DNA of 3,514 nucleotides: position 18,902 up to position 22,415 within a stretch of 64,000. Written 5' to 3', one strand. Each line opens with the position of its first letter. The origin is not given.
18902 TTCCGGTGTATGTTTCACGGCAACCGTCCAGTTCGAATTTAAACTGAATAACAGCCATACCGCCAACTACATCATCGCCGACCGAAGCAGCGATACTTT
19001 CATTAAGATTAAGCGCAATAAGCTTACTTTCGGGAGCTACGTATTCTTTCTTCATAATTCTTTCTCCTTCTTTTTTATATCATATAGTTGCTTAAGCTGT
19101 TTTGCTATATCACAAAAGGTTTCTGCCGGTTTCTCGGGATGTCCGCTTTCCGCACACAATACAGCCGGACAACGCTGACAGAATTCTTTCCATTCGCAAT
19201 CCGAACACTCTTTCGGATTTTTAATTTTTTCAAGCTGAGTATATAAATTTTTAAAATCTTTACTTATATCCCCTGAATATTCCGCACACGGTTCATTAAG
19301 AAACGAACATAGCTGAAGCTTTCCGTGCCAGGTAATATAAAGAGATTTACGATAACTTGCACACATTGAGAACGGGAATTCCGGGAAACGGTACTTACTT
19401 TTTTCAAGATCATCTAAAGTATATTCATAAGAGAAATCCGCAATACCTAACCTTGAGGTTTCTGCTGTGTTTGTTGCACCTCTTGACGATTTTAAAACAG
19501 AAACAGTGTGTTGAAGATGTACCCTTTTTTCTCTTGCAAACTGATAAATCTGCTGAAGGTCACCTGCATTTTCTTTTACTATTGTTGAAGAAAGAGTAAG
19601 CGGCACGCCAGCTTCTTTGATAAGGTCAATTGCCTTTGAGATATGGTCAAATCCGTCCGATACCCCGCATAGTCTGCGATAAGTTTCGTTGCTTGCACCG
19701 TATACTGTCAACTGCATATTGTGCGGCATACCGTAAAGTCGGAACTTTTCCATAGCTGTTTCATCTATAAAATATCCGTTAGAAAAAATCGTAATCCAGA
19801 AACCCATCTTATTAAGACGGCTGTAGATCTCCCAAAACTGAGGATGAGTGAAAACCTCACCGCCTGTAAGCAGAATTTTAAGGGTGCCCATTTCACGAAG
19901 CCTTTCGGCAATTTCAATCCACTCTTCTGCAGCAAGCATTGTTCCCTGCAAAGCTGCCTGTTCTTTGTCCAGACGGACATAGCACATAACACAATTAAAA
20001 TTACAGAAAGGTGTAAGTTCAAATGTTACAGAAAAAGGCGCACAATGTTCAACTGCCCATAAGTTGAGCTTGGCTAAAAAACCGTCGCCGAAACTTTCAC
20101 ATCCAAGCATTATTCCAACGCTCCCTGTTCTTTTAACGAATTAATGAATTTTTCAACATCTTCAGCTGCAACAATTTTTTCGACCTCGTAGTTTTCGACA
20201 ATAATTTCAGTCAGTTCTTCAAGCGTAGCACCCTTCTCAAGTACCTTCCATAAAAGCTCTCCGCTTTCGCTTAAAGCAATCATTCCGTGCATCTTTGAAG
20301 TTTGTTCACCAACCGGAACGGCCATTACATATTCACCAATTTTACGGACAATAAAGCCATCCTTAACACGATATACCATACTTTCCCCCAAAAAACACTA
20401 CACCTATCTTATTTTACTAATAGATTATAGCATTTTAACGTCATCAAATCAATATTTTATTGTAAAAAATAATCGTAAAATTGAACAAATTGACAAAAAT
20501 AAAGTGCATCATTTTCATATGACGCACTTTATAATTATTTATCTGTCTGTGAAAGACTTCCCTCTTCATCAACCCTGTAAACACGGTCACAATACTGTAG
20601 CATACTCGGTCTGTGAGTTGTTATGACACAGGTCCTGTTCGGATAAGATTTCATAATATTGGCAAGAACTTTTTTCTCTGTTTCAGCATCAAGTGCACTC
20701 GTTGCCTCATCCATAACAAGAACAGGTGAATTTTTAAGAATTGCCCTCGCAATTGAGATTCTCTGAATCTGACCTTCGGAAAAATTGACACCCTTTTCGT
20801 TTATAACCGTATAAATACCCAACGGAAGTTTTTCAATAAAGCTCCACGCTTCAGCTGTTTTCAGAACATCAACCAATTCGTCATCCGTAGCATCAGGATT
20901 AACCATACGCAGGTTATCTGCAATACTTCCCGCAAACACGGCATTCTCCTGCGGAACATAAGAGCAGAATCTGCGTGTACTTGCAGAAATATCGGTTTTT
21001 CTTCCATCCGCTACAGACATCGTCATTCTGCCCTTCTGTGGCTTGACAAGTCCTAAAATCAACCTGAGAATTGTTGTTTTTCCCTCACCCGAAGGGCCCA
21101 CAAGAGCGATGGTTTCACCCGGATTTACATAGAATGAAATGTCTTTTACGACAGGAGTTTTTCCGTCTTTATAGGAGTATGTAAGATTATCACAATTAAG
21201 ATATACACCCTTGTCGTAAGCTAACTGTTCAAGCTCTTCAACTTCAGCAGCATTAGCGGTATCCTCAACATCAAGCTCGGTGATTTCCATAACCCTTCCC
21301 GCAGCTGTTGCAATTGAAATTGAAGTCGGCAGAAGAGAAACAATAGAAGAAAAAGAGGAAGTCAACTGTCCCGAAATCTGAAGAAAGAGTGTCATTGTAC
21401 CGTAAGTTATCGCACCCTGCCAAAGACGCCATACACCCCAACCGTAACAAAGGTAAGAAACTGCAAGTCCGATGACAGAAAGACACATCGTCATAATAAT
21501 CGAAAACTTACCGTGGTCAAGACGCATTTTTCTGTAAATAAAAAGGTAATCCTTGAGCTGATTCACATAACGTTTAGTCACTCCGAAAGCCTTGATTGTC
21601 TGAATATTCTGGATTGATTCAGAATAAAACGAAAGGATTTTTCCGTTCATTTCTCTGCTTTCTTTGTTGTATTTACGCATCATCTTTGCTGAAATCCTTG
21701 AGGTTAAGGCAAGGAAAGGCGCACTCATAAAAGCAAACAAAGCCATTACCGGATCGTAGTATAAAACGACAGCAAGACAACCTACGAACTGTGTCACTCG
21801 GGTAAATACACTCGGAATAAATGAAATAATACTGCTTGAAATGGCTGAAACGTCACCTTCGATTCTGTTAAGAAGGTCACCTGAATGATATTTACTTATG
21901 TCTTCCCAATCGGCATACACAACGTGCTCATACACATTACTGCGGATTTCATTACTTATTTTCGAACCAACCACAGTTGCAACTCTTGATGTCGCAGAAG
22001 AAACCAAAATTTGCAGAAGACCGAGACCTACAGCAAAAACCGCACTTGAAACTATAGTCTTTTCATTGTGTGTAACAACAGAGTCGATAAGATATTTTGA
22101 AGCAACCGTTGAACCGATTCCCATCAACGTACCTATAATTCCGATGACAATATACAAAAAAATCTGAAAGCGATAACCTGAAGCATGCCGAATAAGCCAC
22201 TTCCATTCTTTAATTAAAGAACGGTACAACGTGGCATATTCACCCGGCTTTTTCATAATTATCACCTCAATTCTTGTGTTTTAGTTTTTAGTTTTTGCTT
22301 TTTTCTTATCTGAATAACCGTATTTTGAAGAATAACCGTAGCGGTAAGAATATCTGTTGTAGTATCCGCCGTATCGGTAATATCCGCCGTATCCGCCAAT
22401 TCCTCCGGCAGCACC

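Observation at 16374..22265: Hybrid peptide-modification (RiPP-like) module embedded in the middle of a capsule/EPS locus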

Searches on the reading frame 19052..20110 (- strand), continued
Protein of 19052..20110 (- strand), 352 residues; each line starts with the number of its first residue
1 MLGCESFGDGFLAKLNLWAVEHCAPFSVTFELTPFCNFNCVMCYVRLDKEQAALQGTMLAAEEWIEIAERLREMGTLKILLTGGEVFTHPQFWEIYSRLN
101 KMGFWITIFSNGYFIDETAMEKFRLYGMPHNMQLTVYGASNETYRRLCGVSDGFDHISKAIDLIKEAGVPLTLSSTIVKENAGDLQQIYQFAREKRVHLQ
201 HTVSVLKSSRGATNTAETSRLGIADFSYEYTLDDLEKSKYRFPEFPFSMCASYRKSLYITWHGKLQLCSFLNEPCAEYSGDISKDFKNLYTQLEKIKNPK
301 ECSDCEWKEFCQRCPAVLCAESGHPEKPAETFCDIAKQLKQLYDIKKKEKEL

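Call 30: search_protein_families(library=ncbifam, proteins=[L023:8189-8353:+, L023:6906-8126:+, L023:8443-9579:+, L023:6454-6966:+, L085:8137-8424:+, L085:9950-11014:+, L085:9096-9953:+, L063:3590-4849:+], max_evalue=0.01)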
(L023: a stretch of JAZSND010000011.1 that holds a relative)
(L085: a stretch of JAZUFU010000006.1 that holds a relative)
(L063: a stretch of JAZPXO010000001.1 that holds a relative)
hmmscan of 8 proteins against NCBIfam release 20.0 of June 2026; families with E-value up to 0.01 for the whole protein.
L023:8189-8353:+ (54 aa): 0 families

L023:6906-8126:+ (406 aa): 54 families (the best 25 are shown)
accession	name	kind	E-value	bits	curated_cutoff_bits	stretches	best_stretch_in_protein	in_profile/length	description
TIGR02109.1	PQQ_syn_pqqE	equivalog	1.6e-16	60.2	381.35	1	69-211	5-146/358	pyrroloquinoline quinone biosynthesis protein PqqE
TIGR04251.1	SCM_rSAM_ScmF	equivalog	7.8e-16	58.4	400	1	75-257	8-190/353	SynChlorMet cassette radical SAM/SPASM protein ScmF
TIGR02668.1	moaA_archaeal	equivalog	1.4e-15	57.1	325.25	1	76-221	15-161/303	GTP 3',8-cyclase MoaA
TIGR03470.1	HpnH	equivalog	1.7e-14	53.6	225.05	1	54-250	9-198/318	adenosyl-hopene transferase HpnH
NF012164.0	AlbA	equivalog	2.6e-14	52.5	850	1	64-217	106-258/442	subtilosin maturase AlbA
NF001199.0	PRK00164.2-1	equivalog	1e-13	51.1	231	1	76-216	17-158/308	GTP 3',8-cyclase MoaA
NF049973.1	radical_Rv1681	equivalog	2.7e-13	49.6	380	1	81-218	82-218/326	Rv1681 family radical SAM protein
TIGR02666.1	moaA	equivalog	3.3e-13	49.3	284.05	1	77-218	16-165/336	GTP 3',8-cyclase MoaA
TIGR04317.1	W_rSAM_matur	equivalog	2e-12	46.9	380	1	75-333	8-261/349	tungsten cofactor oxidoreductase radical SAM maturase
TIGR04250.1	SCM_rSAM_ScmE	equivalog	5.1e-12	45.4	400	1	76-218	8-149/358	SynChlorMet cassette radical SAM/SPASM protein ScmE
TIGR03962.1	mycofact_rSAM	equivalog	1.6e-11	44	265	1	69-218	10-159/339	mycofactocin radical SAM maturase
TIGR04055.1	rSAM_NirJ2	equivalog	2.4e-11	43.7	500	1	77-376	6-305/326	putative heme d1 biosynthesis radical SAM protein NirJ2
TIGR04403.1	rSAM_skfB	equivalog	4.9e-11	42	300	1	64-254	97-284/402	sporulation killing factor system radical SAM maturase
TIGR04546.1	rSAM_ahbC_deAc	equivalog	9.9e-11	41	650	1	73-220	41-186/390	12,18-didecarboxysiroheme deacetylase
TIGR04054.1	rSAM_NirJ1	equivalog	1.4e-10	40.3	650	1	74-221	39-184/387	putative heme d1 biosynthesis radical SAM protein NirJ1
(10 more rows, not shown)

L023:8443-9579:+ (378 aa): 4 families
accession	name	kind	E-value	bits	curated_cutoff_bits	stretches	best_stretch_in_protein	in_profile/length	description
TIGR04355.1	HprK_rel_B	hypoth_equivalog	1e-07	31.4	200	1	124-188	141-204/351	HprK-related kinase B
NF033530.1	lasso_PqqD_Strm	exception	2.6e-06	27.5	70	1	325-376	26-77/78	lasso peptide biosynthesis PqqD family chaperone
TIGR00679.1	hpr-ser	equivalog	0.0002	20.7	240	1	129-162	133-166/300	HPr(Ser) kinase/phosphatase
NF033536.1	lasso_PqqD_Bac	exception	0.00045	20.3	80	1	330-377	39-86/88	lasso peptide biosynthesis PqqD family chaperone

L023:6454-6966:+ (170 aa): 2 families
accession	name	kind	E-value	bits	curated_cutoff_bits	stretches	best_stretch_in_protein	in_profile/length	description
TIGR02228.1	sigpep_I_arch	equivalog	1.7e-05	24.7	51.85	1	42-116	36-116/158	signal peptidase I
TIGR02754.1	sod_Ni_protease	equivalog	2.2e-05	24.8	63.25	1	41-107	2-72/90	nickel-type superoxide dismutase maturation protease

L085:8137-8424:+ (95 aa): 0 families

L085:9950-11014:+ (354 aa): 60 families (the best 25 are shown)
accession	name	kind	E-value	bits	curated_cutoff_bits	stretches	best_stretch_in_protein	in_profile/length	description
TIGR04545.1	rSAM_ahbD_hemeb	equivalog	1.9e-28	99.9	500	2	23-216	4-194/339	heme b synthase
TIGR04055.1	rSAM_NirJ2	equivalog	6.2e-26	91.7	500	1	25-344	6-324/326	putative heme d1 biosynthesis radical SAM protein NirJ2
TIGR04053.2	TIGR04053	equivalog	1.3e-20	74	395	2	22-216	11-203/366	TIGR04053 family radical SAM/SPASM domain-containing protein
TIGR04303.1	GeoRSP_rSAM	equivalog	4.7e-19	69.1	400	1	22-336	8-319/325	GeoRSP system radical SAM/SPASM protein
TIGR04051.1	rSAM_NirJ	equivalog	6.2e-19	68.2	515.45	1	24-189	7-168/354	heme d1 biosynthesis radical SAM protein NirJ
TIGR04250.1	SCM_rSAM_ScmE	equivalog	1e-17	64.1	400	1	24-184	8-165/358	SynChlorMet cassette radical SAM/SPASM protein ScmE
TIGR02668.1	moaA_archaeal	equivalog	1.4e-17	63.6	325.25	1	24-194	15-184/303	GTP 3',8-cyclase MoaA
TIGR04340.1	rSAM_ACGX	hypoth_equivalog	7.4e-17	61.6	400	2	24-193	8-178/341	radical SAM/SPASM domain protein, ACGX system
TIGR03962.1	mycofact_rSAM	equivalog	1.3e-16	60.7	265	1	18-343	11-332/339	mycofactocin radical SAM maturase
NF038283.1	viperin_w_prok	equivalog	1.4e-16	60.5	180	1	24-176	7-169/281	viperin family antiviral radical SAM protein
TIGR02109.1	PQQ_syn_pqqE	equivalog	2.4e-16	59.6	381.35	1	16-282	4-263/358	pyrroloquinoline quinone biosynthesis protein PqqE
TIGR02666.1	moaA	equivalog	3.4e-16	59.1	284.05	1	25-197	16-193/336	GTP 3',8-cyclase MoaA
TIGR04054.1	rSAM_NirJ1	equivalog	8.4e-16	57.6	650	1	23-190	40-203/387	putative heme d1 biosynthesis radical SAM protein NirJ1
NF045574.1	sacti_mat_StsB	exception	4.6e-15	55.4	625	1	25-190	102-262/466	StsB family radical SAM/SPASM domain sactipeptide maturase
TIGR04317.1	W_rSAM_matur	equivalog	4.9e-15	55.5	380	1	24-199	9-186/349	tungsten cofactor oxidoreductase radical SAM maturase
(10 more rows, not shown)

L085:9096-9953:+ (285 aa): 4 families
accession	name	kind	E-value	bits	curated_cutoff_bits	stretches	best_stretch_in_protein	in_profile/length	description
TIGR04355.1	HprK_rel_B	hypoth_equivalog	0.00028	20.1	200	1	123-191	135-202/351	HprK-related kinase B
TIGR04249.1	SCM_chp_ScmC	equivalog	0.00074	18.9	125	1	125-224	118-223/292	SynChlorMet cassette protein ScmC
TIGR04352.1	HprK_rel_A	equivalog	0.003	16.7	200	1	132-161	96-125/280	HprK-related kinase A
NF011515.0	PRK14954.1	equivalog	0.0078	14.9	1117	0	141-204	35-90/620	DNA polymerase III subunits gamma and tau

L063:3590-4849:+ (419 aa): 0 families

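Call 31: search_protein_families(library=pfam, proteins=[L023:8189-8353:+, L023:6906-8126:+, L023:8443-9579:+, L023:6454-6966:+, L085:8137-8424:+, L085:9950-11014:+, L085:9096-9953:+, L063:3590-4849:+], max_evalue=0.01)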
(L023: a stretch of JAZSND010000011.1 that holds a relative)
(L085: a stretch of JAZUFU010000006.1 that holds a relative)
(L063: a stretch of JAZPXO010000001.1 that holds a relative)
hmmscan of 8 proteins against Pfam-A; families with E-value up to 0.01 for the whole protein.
L023:8189-8353:+ (54 aa): 0 families

L023:6906-8126:+ (406 aa): 2 families
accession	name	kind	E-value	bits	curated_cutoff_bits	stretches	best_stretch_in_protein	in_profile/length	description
PF04055.27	Radical_SAM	-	5.7e-20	72.6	29.5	1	76-230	2-157/166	Radical SAM superfamily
PF13353.11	Fer4_12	-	0.0026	18.5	22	1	81-145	15-76/137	4Fe-4S single cluster domain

L023:8443-9579:+ (378 aa): 2 families
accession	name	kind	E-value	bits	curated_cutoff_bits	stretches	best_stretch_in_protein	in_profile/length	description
PF05402.18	PqqD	-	2.9e-13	50.4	23.4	1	306-376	1-66/67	Coenzyme PQQ synthesis protein D (PqqD)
PF07475.17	Hpr_kinase_C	-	0.00013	22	33.3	1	129-171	8-49/171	HPr Serine kinase C-terminal domain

L023:6454-6966:+ (170 aa): 1 family
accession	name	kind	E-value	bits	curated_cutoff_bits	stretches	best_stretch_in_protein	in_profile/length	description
PF00717.28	Peptidase_S24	-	0.00028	21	23.3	1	37-91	35-85/116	Peptidase S24-like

L085:8137-8424:+ (95 aa): 0 families

L085:9950-11014:+ (354 aa): 2 families
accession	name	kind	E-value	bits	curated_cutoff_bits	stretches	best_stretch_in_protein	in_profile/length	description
PF04055.27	Radical_SAM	-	3.5e-25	89.5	29.5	1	24-182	2-164/166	Radical SAM superfamily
PF13353.11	Fer4_12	-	0.00027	21.7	22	1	29-96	15-81/137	4Fe-4S single cluster domain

L085:9096-9953:+ (285 aa): 0 families

L063:3590-4849:+ (419 aa): 1 family
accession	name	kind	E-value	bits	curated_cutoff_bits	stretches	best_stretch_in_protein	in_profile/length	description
PF14907.12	NTP_transf_5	-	2.5e-35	122.7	31.2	1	27-270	2-243/249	Uncharacterised nucleotidyltransferase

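Call 38: search_solved_structures(query=A3, max_evalue=0.001)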
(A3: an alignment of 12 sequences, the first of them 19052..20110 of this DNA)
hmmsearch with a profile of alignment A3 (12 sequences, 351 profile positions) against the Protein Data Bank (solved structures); distinct sequences matched with E-value up to 0.001: 33.
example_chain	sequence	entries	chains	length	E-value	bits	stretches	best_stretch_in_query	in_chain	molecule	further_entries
6efn_A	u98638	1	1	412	1.8e-18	69.8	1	22-196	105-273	Sporulation killing factor maturation protein SkfB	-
6c8v_A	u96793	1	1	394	1e-10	44.3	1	25-193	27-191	Coenzyme PQQ synthesis protein E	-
4k37_A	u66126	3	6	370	7.6e-08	34.8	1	36-204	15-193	Anaerobic sulfatase-maturating enzyme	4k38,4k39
2fb2_A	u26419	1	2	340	7.6e-08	34.8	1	29-200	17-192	Molybdenum cofactor biosynthesis protein A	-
4k36_A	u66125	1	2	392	9e-08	34.6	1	36-204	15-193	Anaerobic sulfatase-maturating enzyme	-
1tv7_A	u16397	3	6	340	1.1e-07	34.3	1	31-200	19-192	Molybdenum cofactor biosynthesis protein A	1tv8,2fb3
9dgw_A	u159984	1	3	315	7.7e-07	31.5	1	19-123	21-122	Radical SAM core domain-containing protein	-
9dfw_A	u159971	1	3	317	7.8e-07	31.5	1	19-123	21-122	Radical SAM core domain-containing protein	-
9dfu_A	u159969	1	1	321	1.2e-06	30.9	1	20-123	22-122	Radical SAM core domain-containing protein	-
6b4c_A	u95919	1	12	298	1.3e-06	30.8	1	22-123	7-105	Viperin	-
7n7i_A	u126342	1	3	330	1.3e-06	30.7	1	22-123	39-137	Viperin-like enzyme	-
5v1q_A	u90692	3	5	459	2.4e-06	29.9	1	24-122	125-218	Radical SAM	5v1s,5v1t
7vob_C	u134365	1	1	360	3.3e-06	29.4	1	32-155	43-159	Cytosylglucuronate decarboxylase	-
7voc_C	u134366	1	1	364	3.3e-06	29.4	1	32-155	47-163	Cytosylglucuronate decarboxylase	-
8vpo_A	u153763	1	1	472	3.6e-06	29.3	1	33-197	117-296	Radical SAM core domain-containing protein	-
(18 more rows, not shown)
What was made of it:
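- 19052..20110 (-): Radical SAM enzyme with a SPASM-type C-terminal cysteine array (352 aa). Closest solved relatives are SkfB, PqqE and anSME (call 38).
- Closest known: Sactipeptide/ranthipeptide maturases. Same: SkfB is the closest solved structure by sequence (E 1.8e-18, call 38).
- Nearest solved rSAM relatives are the peptide/protein maturases SkfB, PqqE and anSME (call 38).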

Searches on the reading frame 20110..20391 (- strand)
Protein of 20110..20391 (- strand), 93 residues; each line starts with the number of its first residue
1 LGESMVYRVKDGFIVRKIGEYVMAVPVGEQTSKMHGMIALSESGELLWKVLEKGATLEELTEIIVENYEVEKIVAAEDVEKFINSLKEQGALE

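Call 3: search_protein_families(library=pfam, proteins=[window:20110-20391:-], max_evalue=0.1)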
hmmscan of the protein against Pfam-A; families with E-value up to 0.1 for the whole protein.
window:20110-20391:- (93 aa): 2 families
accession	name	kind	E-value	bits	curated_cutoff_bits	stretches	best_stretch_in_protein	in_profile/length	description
PF05402.18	PqqD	-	1.5e-13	51.3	23.4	1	29-91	9-66/67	Coenzyme PQQ synthesis protein D (PqqD)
PF01365.27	RYDR_ITPR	-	0.061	13.3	22.3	1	49-90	117-158/201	RIH domain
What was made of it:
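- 20110..20391 (-): PqqD-family RiPP recognition element (89 aa from ATG 20379; ORF from TTG 20391). PF05402 E 1.5e-13, 51.3 bits against a cutoff of 23.4 (call 3).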

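Call 4: search_protein_families(library=ncbifam, proteins=[window:20110-20391:-], max_evalue=0.1)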
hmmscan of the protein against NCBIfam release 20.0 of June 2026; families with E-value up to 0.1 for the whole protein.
window:20110-20391:- (93 aa): 6 families
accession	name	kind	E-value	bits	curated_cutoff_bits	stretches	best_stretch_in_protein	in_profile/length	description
NF033536.1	lasso_PqqD_Bac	exception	1.1e-07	31.9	80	1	39-90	33-84/88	lasso peptide biosynthesis PqqD family chaperone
TIGR04302.1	geo_PqqD_fam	equivalog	4.4e-06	27.1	100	1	37-91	46-99/102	GeoRSP system PqqD family peptide chaperone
NF033530.1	lasso_PqqD_Strm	exception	6.1e-06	26.4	70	1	40-90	26-76/78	lasso peptide biosynthesis PqqD family chaperone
TIGR03859.1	PQQ_PqqD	equivalog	0.0018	18.1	46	1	36-92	25-80/81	pyrroloquinoline quinone biosynthesis peptide chaperone PqqD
NF050069.2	PqqD_rel_WgkC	exception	0.013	15.4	110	1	44-86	38-80/103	PqqD family peptide maturation chaperone WgkC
TIGR03455.1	HisG_C-term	equivalog_domain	0.084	13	40.05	0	55-91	54-88/100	ATP phosphoribosyltransferase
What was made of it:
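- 20110..20391 (-): Weak matches to lasso and GeoRSP PqqD chaperones (call 4).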

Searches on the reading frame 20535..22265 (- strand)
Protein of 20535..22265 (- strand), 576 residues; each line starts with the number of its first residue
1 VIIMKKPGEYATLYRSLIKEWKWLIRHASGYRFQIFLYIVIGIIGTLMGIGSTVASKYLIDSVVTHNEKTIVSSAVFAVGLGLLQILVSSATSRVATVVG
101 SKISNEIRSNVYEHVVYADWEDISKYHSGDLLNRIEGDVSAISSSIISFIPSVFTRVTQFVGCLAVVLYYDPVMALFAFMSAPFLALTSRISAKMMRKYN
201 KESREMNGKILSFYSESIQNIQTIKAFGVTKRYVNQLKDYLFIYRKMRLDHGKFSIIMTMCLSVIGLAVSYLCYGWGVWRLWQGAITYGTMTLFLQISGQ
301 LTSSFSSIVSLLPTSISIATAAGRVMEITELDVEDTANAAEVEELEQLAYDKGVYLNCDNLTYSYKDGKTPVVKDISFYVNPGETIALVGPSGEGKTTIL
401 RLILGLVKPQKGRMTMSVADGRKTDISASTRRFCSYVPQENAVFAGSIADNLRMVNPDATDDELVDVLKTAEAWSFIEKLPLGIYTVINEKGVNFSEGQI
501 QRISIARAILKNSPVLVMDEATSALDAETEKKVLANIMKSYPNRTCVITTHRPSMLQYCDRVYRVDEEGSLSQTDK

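Call 3: search_protein_families(library=pfam, proteins=[window:20535-22265:-], max_evalue=0.1)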
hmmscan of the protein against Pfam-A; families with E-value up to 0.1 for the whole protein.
window:20535-22265:- (576 aa): 13 families
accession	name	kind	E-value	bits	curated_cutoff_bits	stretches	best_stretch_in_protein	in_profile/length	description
PF00664.28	ABC_membrane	-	1.2e-38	133.9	28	1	35-304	1-273/274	ABC transporter transmembrane region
PF00005.33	ABC_tran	-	9.9e-29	101.1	25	1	373-523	1-137/137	ABC transporter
PF02463.25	SMC_N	-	4.8e-07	29.9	40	1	506-567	152-213/220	RecF/RecN/SMC N terminal domain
PF13304.12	AAA_21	-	0.00041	20.9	27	0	494-555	237-302/304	AAA domain, putative AbiEii toxin, Type IV TA system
PF03193.22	RsgA_GTPase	-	0.0011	19.3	30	1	359-427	85-150/174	RsgA GTPase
PF00004.35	AAA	-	0.0076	17.1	21.2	0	387-558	2-116/131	ATPase family associated with various cellular activities (AAA)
PF01695.23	IstB_IS21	-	0.011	15.6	24.1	0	497-553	141-195/238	IstB-like ATP binding protein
PF25199.1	nSTAND_NTPase5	-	0.019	15.2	34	1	384-433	42-90/145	Novel STAND NTPase 5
PF13401.12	AAA_22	-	0.02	15.6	27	0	386-523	8-95/130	AAA domain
PF13245.12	AAA_19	-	0.025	15.2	25.1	0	384-534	12-111/134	AAA domain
PF09818.15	ABC_ATPase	-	0.042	13.3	23.2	0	468-526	132-189/283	P-loop domain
PF05729.18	NACHT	-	0.068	13.4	26.7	0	385-406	2-23/167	NACHT domain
PF20720.3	nSTAND3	-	0.097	12.8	27.2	0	383-404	17-38/155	Novel STAND NTPase 3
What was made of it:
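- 20535..22265 (-): MsbA-like ABC exporter without a C39 peptidase domain; part of the conserved EPS head and a possible but not dedicated exporter of the product. PF00664 + PF00005 (call 3).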

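Call 4: search_protein_families(library=ncbifam, proteins=[window:20535-22265:-], max_evalue=0.1)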
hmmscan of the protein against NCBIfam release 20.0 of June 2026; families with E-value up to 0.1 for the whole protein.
window:20535-22265:- (576 aa): 192 families (the best 25 are shown)
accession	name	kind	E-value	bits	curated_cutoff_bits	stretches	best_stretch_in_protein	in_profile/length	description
TIGR02204.1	MsbA_rel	hypoth_equivalog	3.9e-88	296.5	780.4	1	20-567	5-549/576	ABC transporter, permease/ATP-binding protein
TIGR02203.1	MsbA_lipidA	equivalog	5.3e-78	262.9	602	1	53-567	34-543/572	lipid A export permease/ATP-binding protein MsbA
TIGR03796.1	NHLM_micro_ABC1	equivalog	3.2e-77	260.3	853.3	1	19-566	140-685/710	NHLP family bacteriocin export ABC transporter peptidase/permease/ATPase subunit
TIGR02857.1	CydD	equivalog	3.7e-76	257.2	435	1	34-564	4-528/529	thiol reductant ABC exporter subunit CydD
TIGR03375.1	type_I_sec_LssB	subfamily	4e-75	253.5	693.1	1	19-566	135-675/696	type I secretion system permease/ATPase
TIGR03797.1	NHLM_micro_ABC2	equivalog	7.3e-74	249.5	709.4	1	11-573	114-664/686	NHLP bacteriocin export ABC transporter permease/ATPase subunit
TIGR01846.1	type_I_sec_HlyB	subfamily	9.3e-74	248.9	725.55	1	21-567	127-666/694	type I secretion system permease/ATPase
TIGR02868.1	CydC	equivalog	3.2e-72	243.9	329.05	1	23-553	3-530/530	thiol reductant ABC exporter subunit CydC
TIGR00958.1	3a01208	subfamily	7.5e-70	236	874.6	1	35-573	166-693/711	antigen peptide transporter 2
NF010178.0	PRK13657.1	equivalog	4e-68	230.3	733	1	50-567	36-544/588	glucan ABC transporter ATP-binding protein/ permease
TIGR01193.1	bacteriocin_ABC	subfamily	1.1e-65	222.5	523.85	1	35-568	158-684/708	peptide cleavage/export ABC transporter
NF052233.1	CphA_assoc_ABC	equivalog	1.8e-65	221.7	880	1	24-566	175-716/766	cyanophycin metabolism-associated ABC transporter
NF008381.0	PRK11176.1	equivalog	3.6e-59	200.6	867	1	21-567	13-553/582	lipid A ABC transporter ATP-binding protein/permease MsbA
TIGR01842.1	type_I_sec_PrtD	subfamily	8e-57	193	510.15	1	59-570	32-530/544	type I secretion system permease/ATPase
NF008364.0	PRK11160.1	equivalog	1.2e-55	189.2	630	1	102-568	90-550/575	heme ABC transporter ATP-binding protein/permease CydC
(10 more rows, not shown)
